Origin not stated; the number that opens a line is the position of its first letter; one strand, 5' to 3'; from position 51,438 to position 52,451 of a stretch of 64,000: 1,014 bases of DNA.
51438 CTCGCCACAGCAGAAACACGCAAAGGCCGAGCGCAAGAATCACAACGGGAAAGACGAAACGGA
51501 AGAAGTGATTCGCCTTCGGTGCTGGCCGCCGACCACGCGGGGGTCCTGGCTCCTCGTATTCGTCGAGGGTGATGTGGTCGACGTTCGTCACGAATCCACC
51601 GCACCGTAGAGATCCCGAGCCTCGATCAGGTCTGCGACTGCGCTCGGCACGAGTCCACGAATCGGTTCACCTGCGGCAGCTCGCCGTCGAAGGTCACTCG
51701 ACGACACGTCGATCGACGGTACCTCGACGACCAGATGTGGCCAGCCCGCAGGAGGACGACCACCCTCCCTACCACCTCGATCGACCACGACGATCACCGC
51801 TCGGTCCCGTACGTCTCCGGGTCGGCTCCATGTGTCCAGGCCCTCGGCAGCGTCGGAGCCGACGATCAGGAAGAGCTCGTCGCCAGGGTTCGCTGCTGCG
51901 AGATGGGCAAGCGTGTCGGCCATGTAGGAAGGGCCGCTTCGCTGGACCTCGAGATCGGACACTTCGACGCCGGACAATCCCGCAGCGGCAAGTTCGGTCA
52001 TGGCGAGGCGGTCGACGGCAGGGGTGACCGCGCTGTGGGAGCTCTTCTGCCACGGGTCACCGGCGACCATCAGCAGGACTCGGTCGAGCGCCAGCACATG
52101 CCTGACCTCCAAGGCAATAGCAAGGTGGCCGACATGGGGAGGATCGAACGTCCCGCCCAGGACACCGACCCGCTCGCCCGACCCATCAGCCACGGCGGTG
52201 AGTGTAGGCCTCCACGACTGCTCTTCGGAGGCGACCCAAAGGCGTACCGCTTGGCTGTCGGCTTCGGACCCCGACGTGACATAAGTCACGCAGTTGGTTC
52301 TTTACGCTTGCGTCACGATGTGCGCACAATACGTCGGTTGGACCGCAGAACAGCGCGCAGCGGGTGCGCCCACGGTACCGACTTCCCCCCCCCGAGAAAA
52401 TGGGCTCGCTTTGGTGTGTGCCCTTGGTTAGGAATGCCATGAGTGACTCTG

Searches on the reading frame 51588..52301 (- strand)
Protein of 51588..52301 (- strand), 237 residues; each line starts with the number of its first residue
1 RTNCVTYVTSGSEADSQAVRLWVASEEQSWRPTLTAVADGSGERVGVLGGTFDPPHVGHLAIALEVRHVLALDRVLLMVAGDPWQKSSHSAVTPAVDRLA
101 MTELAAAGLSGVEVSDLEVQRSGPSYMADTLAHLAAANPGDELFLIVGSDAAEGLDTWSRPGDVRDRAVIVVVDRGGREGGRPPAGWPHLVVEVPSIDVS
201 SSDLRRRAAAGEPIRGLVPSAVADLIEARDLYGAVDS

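Call 71: search_protein_families(library=pfam, proteins=[window:51588-52301:-], max_evalue=0.00001)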
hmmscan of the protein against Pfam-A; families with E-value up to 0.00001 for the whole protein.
window:51588-52301:- (237 aa): 1 family
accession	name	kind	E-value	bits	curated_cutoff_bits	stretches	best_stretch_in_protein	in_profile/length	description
PF01467.32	CTP_transf_like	-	1.9e-18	67.4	21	1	47-207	1-133/133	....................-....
